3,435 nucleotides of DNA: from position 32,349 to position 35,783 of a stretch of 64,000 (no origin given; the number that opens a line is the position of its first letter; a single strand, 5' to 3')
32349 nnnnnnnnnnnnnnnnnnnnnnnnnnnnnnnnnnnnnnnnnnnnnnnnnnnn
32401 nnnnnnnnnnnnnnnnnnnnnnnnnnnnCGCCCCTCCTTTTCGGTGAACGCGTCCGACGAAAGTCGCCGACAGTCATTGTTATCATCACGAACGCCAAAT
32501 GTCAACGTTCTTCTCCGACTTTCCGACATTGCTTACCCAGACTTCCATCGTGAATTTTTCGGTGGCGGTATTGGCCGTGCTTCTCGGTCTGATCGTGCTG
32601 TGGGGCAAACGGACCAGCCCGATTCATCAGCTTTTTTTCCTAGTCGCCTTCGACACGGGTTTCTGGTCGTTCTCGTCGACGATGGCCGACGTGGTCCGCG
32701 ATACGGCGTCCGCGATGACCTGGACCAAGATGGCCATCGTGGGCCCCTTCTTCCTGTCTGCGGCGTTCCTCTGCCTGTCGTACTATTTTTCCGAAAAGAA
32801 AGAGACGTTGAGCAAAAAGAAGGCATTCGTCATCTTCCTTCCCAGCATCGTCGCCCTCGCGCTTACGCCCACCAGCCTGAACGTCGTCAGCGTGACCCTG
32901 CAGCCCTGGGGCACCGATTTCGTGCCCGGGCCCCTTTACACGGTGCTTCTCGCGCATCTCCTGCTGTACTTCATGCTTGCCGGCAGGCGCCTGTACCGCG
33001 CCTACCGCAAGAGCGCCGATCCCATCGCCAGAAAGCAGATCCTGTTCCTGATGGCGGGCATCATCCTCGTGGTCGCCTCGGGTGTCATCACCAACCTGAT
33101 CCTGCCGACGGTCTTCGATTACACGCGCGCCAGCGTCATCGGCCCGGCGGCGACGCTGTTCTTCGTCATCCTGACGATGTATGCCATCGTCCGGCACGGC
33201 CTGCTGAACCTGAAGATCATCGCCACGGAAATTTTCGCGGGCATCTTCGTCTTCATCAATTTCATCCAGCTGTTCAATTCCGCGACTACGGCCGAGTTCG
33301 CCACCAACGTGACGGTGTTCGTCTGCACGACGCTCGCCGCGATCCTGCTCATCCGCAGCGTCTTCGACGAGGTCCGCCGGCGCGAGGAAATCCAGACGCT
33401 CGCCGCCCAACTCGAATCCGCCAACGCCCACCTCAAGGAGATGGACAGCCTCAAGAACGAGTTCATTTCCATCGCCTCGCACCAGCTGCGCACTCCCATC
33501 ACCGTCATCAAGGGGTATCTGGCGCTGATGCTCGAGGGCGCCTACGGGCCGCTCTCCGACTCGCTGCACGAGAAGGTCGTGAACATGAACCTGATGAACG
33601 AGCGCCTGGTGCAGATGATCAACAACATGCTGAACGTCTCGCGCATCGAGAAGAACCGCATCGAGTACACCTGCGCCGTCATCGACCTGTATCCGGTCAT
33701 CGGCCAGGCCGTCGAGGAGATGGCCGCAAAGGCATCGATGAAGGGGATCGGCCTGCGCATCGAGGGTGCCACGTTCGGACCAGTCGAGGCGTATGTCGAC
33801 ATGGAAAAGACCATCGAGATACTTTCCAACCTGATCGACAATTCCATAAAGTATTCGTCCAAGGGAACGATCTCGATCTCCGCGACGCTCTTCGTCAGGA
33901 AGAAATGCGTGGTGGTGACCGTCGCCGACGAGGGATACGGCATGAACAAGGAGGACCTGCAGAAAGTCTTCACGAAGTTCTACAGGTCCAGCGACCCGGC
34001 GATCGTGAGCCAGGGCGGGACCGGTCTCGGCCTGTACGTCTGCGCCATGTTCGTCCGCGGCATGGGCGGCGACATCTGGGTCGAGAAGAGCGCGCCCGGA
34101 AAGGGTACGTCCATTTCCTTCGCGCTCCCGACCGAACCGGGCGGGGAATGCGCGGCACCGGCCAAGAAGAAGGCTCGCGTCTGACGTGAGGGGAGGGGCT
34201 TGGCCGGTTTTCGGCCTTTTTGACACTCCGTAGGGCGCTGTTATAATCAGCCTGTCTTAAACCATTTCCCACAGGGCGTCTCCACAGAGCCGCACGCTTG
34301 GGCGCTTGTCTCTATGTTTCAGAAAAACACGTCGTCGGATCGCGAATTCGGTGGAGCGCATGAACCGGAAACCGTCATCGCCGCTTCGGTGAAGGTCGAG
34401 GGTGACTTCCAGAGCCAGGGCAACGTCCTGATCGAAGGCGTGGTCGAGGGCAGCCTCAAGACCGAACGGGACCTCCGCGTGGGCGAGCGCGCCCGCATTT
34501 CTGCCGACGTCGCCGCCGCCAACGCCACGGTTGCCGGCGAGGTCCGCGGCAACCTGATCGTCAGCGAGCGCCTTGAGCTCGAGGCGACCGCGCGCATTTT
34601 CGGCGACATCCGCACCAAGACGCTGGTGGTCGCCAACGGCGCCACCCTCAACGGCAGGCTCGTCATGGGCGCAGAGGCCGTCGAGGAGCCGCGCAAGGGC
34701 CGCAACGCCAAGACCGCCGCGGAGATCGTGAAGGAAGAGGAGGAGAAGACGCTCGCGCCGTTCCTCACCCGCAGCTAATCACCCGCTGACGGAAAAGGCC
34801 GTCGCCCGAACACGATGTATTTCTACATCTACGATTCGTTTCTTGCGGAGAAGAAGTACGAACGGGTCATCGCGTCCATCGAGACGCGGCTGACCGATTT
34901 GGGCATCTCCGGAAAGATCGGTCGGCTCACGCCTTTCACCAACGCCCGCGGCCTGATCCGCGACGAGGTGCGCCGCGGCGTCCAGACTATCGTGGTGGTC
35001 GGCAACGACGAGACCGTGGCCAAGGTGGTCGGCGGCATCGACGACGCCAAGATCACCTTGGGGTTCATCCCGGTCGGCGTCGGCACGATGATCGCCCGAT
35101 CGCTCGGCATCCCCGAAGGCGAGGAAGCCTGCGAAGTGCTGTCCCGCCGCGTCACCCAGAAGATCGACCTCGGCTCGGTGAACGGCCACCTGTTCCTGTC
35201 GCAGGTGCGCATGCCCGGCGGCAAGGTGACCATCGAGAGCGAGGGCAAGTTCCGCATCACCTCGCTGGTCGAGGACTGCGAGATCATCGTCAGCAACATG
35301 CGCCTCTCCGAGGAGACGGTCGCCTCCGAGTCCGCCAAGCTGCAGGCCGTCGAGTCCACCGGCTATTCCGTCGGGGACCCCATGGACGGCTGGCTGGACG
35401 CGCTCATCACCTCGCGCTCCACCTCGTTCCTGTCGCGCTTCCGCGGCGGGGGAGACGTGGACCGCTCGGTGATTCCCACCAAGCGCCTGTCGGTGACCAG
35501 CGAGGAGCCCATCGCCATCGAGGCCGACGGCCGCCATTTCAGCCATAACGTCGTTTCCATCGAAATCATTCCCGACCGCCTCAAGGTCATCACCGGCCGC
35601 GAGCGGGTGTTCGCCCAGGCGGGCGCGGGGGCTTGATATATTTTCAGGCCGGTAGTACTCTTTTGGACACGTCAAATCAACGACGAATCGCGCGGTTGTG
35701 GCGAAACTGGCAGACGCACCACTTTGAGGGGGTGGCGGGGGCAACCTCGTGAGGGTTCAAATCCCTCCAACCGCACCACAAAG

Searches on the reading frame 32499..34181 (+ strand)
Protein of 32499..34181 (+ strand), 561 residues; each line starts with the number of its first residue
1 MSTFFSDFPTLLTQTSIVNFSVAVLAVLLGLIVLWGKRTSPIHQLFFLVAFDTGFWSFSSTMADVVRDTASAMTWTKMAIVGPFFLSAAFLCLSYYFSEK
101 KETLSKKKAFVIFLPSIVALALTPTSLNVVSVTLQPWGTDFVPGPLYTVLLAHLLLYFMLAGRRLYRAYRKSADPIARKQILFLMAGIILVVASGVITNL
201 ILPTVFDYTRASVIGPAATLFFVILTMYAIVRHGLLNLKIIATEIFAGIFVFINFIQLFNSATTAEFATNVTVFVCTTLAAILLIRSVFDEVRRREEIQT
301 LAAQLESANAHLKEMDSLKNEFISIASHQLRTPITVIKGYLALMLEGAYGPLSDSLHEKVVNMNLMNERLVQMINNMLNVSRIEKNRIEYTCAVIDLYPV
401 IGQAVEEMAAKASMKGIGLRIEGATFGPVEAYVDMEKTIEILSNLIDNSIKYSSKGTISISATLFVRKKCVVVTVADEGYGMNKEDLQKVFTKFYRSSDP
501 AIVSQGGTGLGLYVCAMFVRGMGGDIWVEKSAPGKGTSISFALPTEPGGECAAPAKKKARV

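Call 37: search_protein_families(library=pfam, proteins=[window:32499-34181:+], max_evalue=0.0001)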
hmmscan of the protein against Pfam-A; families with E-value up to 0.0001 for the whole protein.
window:32499-34181:+ (561 aa): 4 families
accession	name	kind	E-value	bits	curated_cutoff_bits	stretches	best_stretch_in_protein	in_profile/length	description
PF02518.31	HATPase_c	-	1.8e-26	93.2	26.4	1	439-546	7-110/111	Histidine kinase-, DNA gyrase B-, and HSP90-like ATPase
PF16927.11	HisKA_7TM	-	6.1e-17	62.7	28.6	1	22-238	5-222/224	N-terminal 7TM region of histidine kinase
PF00512.31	HisKA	-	1.5e-14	54.2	26.9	1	319-385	2-65/66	His Kinase A (phospho-acceptor) domain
PF13589.12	HATPase_c_3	-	3.4e-05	24.3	25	1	442-514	7-79/137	Histidine kinase-, DNA gyrase B-, and HSP90-like ATPase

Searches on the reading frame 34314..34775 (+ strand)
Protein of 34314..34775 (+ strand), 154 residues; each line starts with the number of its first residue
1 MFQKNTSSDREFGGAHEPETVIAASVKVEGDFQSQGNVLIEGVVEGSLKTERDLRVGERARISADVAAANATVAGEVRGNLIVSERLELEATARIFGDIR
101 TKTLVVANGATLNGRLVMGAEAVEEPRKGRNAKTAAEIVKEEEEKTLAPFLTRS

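Call 37: search_protein_families(library=pfam, proteins=[window:34314-34775:+], max_evalue=0.0001)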
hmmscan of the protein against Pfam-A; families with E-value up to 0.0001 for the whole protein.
window:34314-34775:+ (154 aa): 1 family
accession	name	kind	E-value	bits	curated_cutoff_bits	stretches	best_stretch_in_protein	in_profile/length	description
PF04519.19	Bactofilin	-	8.6e-27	93.7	27.9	1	20-116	1-97/98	Polymer-forming cytoskeletal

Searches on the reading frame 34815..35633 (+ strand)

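Call 37: search_protein_families(library=pfam, proteins=[window:34815-35633:+], max_evalue=0.0001)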
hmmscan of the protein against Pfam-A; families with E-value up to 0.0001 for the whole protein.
window:34815-35633:+ (273 aa): 1 family
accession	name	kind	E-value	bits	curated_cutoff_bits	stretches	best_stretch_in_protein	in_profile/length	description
PF00781.29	DAGK_cat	-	2.1e-14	53.6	23.6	1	6-122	6-125/125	Diacylglycerol kinase catalytic domain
